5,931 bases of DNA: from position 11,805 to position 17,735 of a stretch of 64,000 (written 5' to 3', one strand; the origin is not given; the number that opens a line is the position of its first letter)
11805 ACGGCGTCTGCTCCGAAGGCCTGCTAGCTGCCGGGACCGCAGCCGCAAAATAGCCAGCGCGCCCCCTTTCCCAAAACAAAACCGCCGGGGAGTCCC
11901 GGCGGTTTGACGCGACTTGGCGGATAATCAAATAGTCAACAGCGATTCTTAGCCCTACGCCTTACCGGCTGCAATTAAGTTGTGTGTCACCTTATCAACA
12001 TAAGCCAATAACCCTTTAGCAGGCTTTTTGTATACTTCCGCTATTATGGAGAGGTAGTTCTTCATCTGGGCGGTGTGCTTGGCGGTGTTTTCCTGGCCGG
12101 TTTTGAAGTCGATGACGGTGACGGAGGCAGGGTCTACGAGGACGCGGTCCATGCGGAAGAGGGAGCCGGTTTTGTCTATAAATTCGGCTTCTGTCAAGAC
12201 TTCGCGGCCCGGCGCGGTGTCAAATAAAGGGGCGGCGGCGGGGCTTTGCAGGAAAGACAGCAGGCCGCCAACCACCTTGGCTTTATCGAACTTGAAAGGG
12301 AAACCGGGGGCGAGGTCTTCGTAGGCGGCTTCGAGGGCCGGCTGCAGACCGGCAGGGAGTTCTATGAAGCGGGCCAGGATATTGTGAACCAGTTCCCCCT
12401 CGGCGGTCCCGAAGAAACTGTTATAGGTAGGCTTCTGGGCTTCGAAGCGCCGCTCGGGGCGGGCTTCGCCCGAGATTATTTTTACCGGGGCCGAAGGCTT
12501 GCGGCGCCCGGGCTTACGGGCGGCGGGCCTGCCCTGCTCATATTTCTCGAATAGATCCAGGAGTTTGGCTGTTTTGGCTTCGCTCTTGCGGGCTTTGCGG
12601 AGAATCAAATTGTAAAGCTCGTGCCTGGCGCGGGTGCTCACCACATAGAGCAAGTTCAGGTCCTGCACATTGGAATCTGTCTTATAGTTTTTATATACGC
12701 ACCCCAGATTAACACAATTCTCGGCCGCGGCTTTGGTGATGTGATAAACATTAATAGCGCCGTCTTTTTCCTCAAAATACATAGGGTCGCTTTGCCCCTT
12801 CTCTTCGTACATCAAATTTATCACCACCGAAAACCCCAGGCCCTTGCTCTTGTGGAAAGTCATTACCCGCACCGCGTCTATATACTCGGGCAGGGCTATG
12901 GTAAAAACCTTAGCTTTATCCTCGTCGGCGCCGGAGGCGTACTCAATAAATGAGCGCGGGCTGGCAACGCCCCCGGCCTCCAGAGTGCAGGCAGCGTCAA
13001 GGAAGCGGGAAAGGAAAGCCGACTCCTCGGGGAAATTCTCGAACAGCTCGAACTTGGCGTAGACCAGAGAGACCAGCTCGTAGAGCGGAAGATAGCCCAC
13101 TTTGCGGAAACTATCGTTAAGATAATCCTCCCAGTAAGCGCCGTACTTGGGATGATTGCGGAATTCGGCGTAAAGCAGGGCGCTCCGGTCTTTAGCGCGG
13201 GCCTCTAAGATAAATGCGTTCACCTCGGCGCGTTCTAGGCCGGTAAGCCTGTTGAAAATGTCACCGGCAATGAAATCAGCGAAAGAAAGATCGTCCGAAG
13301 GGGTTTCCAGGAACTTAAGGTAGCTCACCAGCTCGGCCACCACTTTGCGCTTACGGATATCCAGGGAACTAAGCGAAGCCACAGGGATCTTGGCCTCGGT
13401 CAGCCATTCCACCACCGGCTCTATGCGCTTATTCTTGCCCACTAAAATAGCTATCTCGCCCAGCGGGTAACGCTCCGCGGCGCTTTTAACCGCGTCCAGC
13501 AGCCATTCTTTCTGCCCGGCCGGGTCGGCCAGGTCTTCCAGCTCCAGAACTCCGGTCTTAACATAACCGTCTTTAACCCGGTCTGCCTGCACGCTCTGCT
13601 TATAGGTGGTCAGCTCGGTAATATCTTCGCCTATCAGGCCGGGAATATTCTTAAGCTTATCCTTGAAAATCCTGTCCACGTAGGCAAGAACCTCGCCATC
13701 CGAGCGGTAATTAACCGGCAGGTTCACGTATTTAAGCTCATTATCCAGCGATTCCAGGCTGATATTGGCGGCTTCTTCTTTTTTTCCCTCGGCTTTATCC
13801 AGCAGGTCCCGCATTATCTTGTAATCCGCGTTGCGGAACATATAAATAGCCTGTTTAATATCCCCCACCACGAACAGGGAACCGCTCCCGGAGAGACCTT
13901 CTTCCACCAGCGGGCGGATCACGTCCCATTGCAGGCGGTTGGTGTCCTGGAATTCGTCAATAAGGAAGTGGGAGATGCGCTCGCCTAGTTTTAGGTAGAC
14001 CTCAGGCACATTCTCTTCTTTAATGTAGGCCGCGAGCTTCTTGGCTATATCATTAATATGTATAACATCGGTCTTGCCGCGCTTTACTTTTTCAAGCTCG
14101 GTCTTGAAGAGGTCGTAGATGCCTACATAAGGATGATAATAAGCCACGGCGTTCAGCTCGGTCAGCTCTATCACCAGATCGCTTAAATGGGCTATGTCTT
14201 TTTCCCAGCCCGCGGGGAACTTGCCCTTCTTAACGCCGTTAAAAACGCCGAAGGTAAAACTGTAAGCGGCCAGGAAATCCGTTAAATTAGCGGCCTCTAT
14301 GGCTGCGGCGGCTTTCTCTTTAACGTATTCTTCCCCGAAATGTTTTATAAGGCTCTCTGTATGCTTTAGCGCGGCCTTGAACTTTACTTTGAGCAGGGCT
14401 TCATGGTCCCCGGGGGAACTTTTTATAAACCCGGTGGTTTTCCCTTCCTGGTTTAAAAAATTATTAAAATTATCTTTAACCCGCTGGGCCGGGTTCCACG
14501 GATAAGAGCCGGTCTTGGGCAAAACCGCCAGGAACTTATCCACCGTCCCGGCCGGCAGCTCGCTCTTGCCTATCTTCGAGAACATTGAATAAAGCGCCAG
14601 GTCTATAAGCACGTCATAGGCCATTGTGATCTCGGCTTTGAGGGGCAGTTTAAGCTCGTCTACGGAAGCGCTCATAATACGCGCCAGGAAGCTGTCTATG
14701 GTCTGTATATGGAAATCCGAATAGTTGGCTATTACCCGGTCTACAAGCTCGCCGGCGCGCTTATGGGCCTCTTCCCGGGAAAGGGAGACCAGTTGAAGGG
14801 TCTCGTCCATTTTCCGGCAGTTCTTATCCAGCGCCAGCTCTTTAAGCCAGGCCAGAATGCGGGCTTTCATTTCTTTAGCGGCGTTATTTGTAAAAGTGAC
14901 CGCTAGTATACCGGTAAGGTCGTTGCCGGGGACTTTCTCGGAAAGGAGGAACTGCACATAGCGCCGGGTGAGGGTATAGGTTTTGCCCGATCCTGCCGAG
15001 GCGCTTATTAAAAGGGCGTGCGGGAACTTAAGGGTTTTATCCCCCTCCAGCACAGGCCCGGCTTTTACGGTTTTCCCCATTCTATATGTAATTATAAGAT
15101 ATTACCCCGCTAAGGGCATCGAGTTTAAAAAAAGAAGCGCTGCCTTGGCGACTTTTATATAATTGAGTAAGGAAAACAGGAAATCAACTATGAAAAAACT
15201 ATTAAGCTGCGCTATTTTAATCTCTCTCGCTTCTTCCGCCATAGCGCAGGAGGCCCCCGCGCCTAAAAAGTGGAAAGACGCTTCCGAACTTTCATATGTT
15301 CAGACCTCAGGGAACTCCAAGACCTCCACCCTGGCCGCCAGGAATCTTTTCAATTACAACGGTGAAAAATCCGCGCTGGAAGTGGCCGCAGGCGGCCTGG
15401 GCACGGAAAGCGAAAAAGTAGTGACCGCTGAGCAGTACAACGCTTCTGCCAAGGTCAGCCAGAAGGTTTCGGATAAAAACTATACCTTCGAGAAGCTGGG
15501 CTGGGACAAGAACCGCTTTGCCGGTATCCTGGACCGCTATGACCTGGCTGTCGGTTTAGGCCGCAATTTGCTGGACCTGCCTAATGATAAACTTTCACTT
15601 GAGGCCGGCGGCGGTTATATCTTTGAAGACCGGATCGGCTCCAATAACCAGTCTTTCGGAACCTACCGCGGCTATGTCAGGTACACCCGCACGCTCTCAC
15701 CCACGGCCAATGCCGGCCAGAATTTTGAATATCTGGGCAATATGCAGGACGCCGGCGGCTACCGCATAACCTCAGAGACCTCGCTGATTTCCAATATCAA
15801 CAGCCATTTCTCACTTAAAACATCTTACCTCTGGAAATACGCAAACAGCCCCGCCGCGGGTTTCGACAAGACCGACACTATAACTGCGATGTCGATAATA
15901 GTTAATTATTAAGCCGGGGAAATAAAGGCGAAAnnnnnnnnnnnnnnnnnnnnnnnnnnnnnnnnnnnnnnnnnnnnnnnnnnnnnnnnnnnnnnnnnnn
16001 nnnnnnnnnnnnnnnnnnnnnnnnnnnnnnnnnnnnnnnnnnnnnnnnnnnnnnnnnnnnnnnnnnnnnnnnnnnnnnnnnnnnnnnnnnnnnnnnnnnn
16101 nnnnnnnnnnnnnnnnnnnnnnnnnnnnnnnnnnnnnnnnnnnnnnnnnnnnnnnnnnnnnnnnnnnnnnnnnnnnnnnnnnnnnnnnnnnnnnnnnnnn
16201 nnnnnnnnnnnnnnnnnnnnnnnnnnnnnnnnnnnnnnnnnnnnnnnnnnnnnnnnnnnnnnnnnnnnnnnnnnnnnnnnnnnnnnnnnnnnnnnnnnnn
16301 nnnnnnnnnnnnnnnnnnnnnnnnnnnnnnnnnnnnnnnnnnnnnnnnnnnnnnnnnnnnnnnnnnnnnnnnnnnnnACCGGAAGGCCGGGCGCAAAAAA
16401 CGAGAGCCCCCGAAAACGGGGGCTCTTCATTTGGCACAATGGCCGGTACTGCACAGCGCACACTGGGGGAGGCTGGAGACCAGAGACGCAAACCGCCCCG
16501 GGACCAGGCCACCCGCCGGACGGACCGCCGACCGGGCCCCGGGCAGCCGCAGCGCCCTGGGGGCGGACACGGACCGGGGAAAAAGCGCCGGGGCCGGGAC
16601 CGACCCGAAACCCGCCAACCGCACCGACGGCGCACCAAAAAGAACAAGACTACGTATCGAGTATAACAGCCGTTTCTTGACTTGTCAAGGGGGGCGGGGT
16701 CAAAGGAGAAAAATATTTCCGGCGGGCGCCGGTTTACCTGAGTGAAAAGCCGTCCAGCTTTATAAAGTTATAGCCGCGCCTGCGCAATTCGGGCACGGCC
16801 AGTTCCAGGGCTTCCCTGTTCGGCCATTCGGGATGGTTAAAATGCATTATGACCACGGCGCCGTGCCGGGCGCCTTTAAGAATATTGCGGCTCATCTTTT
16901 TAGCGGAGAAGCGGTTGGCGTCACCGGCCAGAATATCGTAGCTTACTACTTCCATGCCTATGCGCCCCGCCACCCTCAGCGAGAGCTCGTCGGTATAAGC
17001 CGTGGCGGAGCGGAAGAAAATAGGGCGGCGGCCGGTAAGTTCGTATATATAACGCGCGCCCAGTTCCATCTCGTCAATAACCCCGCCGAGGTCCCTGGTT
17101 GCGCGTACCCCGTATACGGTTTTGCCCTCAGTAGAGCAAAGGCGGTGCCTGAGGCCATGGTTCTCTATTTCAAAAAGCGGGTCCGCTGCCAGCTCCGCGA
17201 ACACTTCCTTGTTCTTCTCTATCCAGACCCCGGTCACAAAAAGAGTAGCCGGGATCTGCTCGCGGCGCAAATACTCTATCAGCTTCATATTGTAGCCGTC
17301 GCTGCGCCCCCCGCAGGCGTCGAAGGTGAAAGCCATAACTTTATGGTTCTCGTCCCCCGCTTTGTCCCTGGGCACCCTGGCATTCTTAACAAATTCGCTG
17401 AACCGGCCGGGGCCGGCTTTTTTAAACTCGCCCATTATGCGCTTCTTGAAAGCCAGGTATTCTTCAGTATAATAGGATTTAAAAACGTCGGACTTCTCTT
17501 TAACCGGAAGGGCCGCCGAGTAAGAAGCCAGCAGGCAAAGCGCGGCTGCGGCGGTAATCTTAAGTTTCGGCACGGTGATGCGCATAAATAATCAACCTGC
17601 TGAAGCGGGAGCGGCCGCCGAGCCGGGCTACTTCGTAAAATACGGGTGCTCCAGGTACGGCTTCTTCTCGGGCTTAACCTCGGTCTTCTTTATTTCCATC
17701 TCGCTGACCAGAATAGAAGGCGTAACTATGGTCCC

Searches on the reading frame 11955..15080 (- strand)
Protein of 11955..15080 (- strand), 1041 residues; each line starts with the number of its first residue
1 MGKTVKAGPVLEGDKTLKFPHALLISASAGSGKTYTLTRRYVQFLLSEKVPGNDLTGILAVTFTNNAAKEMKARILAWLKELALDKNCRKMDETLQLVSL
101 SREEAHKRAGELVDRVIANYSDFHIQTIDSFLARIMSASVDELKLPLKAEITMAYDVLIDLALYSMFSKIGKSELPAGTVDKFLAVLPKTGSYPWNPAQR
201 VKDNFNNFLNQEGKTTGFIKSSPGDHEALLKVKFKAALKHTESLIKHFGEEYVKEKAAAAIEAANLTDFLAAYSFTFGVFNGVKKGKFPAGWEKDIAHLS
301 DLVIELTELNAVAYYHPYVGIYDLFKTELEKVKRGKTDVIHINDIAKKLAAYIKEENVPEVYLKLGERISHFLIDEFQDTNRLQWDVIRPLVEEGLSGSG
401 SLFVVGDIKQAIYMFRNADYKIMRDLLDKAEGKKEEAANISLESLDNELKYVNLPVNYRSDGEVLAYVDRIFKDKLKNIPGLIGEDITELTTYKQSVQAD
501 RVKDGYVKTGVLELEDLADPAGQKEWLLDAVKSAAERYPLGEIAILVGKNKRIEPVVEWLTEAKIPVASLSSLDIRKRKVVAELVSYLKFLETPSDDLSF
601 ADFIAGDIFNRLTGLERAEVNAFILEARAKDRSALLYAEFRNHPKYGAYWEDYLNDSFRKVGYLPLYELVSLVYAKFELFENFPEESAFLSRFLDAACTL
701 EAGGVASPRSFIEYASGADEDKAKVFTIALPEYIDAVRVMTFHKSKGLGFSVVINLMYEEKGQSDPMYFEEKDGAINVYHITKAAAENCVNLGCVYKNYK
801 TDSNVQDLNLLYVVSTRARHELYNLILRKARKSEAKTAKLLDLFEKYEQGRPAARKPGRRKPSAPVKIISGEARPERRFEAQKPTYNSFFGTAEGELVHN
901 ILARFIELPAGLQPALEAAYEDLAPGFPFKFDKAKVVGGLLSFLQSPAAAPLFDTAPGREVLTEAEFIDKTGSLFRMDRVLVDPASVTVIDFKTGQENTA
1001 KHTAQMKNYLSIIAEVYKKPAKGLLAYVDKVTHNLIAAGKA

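Call 57: search_protein_families(library=pfam, proteins=[window:11955-15080:-], max_evalue=0.0001)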
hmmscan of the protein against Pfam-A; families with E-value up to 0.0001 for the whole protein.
window:11955-15080:- (1041 aa): 5 families
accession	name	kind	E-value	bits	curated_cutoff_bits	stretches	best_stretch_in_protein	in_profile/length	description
PF00580.27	UvrD-helicase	-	8.4e-41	140.9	23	1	21-427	14-267/271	UvrD/REP helicase N-terminal domain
PF13361.12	UvrD_C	-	8.2e-17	62.1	25.6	2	453-605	2-136/350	UvrD-like helicase C-terminal domain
PF13245.12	AAA_19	-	9.4e-13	48.9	25.1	1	22-135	13-114/134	AAA domain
PF12705.13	PDDEXK_1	-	1.2e-05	25.8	22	1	895-1026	38-187/247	PD-(D/E)XK nuclease superfamily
PF13538.12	UvrD_C_2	-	5.5e-05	23.4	27.4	0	806-823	33-50/52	UvrD-like helicase C-terminal domain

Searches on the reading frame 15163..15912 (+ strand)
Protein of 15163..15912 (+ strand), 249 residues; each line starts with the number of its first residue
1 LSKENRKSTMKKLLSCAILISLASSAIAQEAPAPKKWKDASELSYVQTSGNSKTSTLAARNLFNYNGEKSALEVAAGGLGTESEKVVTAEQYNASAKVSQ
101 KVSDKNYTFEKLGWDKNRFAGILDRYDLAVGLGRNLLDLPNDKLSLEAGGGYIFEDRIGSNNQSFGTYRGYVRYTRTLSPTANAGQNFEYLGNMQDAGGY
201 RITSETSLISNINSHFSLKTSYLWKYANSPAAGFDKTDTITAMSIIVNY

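Call 57: search_protein_families(library=pfam, proteins=[window:15163-15912:+], max_evalue=0.0001)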
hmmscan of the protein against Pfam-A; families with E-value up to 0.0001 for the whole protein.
window:15163-15912:+ (249 aa): 1 family
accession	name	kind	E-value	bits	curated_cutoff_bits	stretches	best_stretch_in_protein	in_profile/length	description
PF04338.18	DUF481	-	8.3e-41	140.8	21.1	1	42-248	2-209/210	Protein of unknown function, DUF481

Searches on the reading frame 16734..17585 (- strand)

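Call 58: search_protein_families(library=pfam, proteins=[window:16734-17585:-], max_evalue=0.0001)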
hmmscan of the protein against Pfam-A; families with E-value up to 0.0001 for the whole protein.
window:16734-17585:- (283 aa): 1 family
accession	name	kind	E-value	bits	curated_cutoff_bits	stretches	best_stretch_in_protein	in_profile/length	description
PF01522.26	Polysacc_deac_1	-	4.4e-17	62.6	23.1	1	78-214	3-124/124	Polysaccharide deacetylase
